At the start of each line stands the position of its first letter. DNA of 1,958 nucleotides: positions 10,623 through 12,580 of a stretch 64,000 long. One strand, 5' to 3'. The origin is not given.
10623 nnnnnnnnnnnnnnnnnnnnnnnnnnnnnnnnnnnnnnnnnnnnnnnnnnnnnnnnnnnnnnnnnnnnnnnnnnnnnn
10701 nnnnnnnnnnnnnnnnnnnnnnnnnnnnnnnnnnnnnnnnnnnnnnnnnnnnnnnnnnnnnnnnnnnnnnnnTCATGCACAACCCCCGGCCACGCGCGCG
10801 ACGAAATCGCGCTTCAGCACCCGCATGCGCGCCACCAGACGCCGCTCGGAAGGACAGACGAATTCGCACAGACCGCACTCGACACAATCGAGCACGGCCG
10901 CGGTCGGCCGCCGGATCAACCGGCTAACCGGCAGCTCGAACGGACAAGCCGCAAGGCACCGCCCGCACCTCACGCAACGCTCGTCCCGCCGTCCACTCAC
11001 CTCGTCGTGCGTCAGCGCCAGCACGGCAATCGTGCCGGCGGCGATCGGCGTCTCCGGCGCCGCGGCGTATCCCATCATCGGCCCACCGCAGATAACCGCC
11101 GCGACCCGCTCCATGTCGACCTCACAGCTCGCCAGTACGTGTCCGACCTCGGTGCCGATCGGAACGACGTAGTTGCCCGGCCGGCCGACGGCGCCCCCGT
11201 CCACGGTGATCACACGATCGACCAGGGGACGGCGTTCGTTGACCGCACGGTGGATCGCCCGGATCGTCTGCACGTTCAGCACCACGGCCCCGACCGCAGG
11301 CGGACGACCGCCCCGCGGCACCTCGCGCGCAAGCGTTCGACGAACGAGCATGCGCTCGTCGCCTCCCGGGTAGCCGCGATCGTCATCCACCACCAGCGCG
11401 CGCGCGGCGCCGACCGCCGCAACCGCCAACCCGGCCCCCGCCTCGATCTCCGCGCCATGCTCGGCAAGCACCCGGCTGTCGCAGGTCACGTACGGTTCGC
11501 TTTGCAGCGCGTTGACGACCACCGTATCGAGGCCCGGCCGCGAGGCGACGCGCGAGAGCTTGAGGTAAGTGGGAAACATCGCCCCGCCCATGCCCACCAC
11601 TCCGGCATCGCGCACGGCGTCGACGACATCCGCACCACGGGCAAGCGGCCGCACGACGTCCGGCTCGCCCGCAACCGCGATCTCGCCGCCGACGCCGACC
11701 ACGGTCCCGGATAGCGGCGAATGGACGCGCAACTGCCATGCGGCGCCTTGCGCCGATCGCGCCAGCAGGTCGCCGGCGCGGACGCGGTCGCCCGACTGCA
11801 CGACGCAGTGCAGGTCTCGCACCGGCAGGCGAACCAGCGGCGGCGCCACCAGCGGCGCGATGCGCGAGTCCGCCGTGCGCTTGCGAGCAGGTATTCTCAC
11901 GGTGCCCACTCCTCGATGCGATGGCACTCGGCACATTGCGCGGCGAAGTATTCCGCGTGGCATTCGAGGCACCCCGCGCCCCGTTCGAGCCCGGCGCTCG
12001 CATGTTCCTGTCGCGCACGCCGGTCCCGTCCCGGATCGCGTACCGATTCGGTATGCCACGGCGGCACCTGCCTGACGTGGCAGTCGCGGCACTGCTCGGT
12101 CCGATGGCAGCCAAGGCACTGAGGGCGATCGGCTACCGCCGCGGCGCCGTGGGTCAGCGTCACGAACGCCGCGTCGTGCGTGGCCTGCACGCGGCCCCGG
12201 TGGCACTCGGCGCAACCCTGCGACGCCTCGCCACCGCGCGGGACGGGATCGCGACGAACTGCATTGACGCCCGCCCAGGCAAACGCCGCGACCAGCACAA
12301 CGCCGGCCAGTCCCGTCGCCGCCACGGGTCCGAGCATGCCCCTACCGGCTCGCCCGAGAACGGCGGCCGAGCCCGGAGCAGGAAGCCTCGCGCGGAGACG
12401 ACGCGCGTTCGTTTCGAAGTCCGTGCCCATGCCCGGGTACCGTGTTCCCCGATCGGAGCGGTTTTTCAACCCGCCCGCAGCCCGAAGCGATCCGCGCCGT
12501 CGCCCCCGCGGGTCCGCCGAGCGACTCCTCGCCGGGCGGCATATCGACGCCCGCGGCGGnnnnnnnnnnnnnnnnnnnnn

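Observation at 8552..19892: Non-canonical cytochrome-coupled Rnf-type cluster: two giant beta-propeller/haem proteins, ApbE, a pentahaem cytochrome and rnfC-G-(A/E)-D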

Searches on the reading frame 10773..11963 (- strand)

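Call 5: search_protein_families(library=pfam, max_evalue=0.01, proteins=[window:10776-11963:-])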
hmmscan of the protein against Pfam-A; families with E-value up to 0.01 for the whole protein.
seq(396 aa): 17 families
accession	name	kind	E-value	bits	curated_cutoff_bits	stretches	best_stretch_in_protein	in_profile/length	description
PF01512.22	Complex1_51K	-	3.2e-28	98.9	31.2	2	117-192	1-75/150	Nuo51 FMN-binding domain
PF13375.12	RnfC_N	-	3.4e-08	33.9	25.6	1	22-92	7-81/101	RnfC Barrel sandwich hybrid domain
PF13187.11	Fer4_9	-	1.6e-07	31.6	27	1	329-372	1-49/52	4Fe-4S dicluster domain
PF00037.32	Fer4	-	2.6e-07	30.6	21.1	1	328-343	6-21/24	4Fe-4S binding domain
PF13534.11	Fer4_17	-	4.1e-07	30.9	22.2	1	356-372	42-58/61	4Fe-4S dicluster domain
PF12797.12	Fer4_2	-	1.5e-06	28.2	24.5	1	328-342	8-22/22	4Fe-4S binding domain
PF12837.12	Fer4_6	-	1.9e-06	28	25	1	327-343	6-22/24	4Fe-4S binding domain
PF13237.11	Fer4_10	-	3.2e-06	27.4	25.5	1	327-371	6-53/53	4Fe-4S dicluster domain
PF13183.11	Fer4_8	-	1e-05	26.4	27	0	357-382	2-27/68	4Fe-4S dicluster domain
PF12838.12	Fer4_7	-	1.6e-05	25.7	27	2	329-372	1-50/52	4Fe-4S dicluster domain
PF13484.11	Fer4_16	-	3.2e-05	25.1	30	0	329-342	1-14/66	4Fe-4S double cluster binding domain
PF10531.15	SLBB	-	5.2e-05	23.4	27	1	251-280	1-29/55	SLBB domain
PF12800.12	Fer4_4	-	0.0003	21.4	24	1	328-342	2-16/17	4Fe-4S binding domain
PF14697.11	Fer4_21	-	0.00031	21.2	35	1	327-372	5-53/59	4Fe-4S dicluster domain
PF25160.1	LdpA_Fe-S-bd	-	0.00041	20.5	27.6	1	323-344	21-42/49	LdpA Fe-S cluster-binding domain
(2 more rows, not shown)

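Call 6: search_protein_families(library=ncbifam, max_evalue=0.01, proteins=[window:10773-11963:-])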
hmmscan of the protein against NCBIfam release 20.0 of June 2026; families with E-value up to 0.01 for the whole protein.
window:10773-11963:- (396 aa): 25 families
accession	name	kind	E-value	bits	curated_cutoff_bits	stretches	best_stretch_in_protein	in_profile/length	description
TIGR01945.1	rnfC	subfamily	3.7e-79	266.3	245.95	3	198-386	232-430/435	RnfABCDGE type electron transport complex subunit C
NF003454.1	PRK05035.1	equivalog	3.7e-69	233.7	345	3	198-387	235-435/556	electron transport complex subunit RsxC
TIGR04481.1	PR_assoc_PrdC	equivalog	1.3e-33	116.5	490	2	198-313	183-301/425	proline reductase-associated electron transfer protein PrdC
NF041837.1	rnfC_Methano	equivalog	4.7e-31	108.1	650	1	204-385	234-424/438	Rnf electron transport complex subunit RnfC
TIGR01959.1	nuoF_fam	equivalog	3.9e-08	32.1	558.65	1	111-190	36-116/410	NADH-quinone oxidoreductase subunit NuoF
NF003761.0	PRK05352.1-4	equivalog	1.4e-07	30.6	450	0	228-309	240-320/449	Na(+)-translocating NADH-quinone reductase subunit A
NF010120.0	PRK13596.1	equivalog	2.4e-05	23.1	389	1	110-190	39-122/433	NADH-quinone oxidoreductase subunit NuoF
NF040864.1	HgcB_ferredoxin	equivalog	2.5e-05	24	99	1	327-373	13-59/93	mercury methylation ferredoxin HgcB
NF058577.1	FdxA_fam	equivalog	6.3e-05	23.1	65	1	328-373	7-51/52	4Fe-4S ferredoxin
NF006183.0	PRK08318.1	equivalog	0.00013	20.8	335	1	318-375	332-394/422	NAD-dependent dihydropyrimidine dehydrogenase subunit PreA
TIGR02700.1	flavo_MJ0208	hypoth_equivalog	0.0013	18.1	251.35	1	328-374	148-193/234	dihydromethanopterin reductase (acceptor)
TIGR03290.1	CoB_CoM_SS_C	equivalog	0.0018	18.3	160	0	359-388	3-32/144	CoB--CoM heterodisulfide reductase subunit C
TIGR03287.1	methan_mark_16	hypoth_equivalog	0.0018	16.8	363.95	1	326-373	300-345/391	methanogenesis marker 16 metalloprotein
NF043069.1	T4HPD_activ_SAM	equivalog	0.0019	17.6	425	1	327-379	50-101/299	trans-4-hydroxy-L-proline dehydratase activase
NF045992.1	CircClkLdpA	equivalog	0.0022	17.1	450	1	318-360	125-167/360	circadian clock protein LdpA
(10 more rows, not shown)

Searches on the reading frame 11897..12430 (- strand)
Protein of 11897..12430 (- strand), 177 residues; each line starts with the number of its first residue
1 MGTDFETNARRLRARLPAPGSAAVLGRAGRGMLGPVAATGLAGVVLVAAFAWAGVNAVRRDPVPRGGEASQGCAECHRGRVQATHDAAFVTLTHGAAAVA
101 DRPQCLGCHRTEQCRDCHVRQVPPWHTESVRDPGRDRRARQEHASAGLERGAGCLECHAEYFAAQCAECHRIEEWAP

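Call 5: search_protein_families(library=pfam, max_evalue=0.01, proteins=[window:11900-12430:-])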
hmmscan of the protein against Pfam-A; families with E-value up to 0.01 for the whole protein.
seq(177 aa): 2 families
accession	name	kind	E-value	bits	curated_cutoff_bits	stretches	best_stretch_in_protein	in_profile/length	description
PF14522.11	Cytochrome_C7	-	5.5e-05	23.3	24.8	0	112-171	14-67/67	Cytochrome c7 and related cytochrome c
PF02085.21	Cytochrom_CIII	-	0.007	17.1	22.9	0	67-115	43-88/101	Class III cytochrome C family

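Call 6: search_protein_families(library=ncbifam, max_evalue=0.01, proteins=[window:11897-12430:-])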
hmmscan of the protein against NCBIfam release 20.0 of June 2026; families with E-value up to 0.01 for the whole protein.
window:11897-12430:- (177 aa): 0 families

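Call 87: search_solved_structures(query=A7, max_evalue=10, show_alignments=2)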
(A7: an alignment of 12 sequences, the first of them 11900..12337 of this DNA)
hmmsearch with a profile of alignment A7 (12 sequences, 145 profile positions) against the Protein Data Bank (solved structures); distinct sequences matched with E-value up to 10: 13.
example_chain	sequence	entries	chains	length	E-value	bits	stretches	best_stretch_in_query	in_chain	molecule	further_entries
9l08_A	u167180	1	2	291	9e-06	28.8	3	12-46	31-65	Covalently Connected Cytochrome c555 trimer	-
3ubr_A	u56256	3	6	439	0.0043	20.1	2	34-77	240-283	Cytochrome c-552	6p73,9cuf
9fny_A1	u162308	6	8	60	0.051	16.6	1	37-83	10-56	RNA-binding protein | Zn-ribbon RNA-binding protein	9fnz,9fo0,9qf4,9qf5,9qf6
8e5f_A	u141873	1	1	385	0.11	15.5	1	8-85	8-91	c-type cytochrome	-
6xkx_p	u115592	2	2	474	0.28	14.2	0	87-138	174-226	Cbb3-type cytochrome c oxidase subunit CcoP,Cytochrome c-type cyt cy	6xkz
1bvb_A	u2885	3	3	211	0.66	13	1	76-129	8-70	CYTOCHROME C-554 | CYTOCHROME C554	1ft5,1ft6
7w2j_C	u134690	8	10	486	1.1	12.3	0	112-137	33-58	Fructose dehydrogenase cytochrome subunit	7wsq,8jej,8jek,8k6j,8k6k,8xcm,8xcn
8k5o_C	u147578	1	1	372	1.3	12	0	13-45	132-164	Photosynthetic reaction center cytochrome c subunit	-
1oah_A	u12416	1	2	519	3.8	10.5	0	34-78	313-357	CYTOCHROME C NITRITE REDUCTASE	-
8zk2_C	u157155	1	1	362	5.6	10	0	32-49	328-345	Photosynthetic reaction center cytochrome c subunit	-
9wqv_C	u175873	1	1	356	5.7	10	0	67-124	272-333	Photosynthetic reaction center cytochrome c subunit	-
8e5g_A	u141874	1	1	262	8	9.5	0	31-75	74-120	c-type cytochrome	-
6btm_A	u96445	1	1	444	8.2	9.5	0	52-123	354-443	Alternative Complex III subunit A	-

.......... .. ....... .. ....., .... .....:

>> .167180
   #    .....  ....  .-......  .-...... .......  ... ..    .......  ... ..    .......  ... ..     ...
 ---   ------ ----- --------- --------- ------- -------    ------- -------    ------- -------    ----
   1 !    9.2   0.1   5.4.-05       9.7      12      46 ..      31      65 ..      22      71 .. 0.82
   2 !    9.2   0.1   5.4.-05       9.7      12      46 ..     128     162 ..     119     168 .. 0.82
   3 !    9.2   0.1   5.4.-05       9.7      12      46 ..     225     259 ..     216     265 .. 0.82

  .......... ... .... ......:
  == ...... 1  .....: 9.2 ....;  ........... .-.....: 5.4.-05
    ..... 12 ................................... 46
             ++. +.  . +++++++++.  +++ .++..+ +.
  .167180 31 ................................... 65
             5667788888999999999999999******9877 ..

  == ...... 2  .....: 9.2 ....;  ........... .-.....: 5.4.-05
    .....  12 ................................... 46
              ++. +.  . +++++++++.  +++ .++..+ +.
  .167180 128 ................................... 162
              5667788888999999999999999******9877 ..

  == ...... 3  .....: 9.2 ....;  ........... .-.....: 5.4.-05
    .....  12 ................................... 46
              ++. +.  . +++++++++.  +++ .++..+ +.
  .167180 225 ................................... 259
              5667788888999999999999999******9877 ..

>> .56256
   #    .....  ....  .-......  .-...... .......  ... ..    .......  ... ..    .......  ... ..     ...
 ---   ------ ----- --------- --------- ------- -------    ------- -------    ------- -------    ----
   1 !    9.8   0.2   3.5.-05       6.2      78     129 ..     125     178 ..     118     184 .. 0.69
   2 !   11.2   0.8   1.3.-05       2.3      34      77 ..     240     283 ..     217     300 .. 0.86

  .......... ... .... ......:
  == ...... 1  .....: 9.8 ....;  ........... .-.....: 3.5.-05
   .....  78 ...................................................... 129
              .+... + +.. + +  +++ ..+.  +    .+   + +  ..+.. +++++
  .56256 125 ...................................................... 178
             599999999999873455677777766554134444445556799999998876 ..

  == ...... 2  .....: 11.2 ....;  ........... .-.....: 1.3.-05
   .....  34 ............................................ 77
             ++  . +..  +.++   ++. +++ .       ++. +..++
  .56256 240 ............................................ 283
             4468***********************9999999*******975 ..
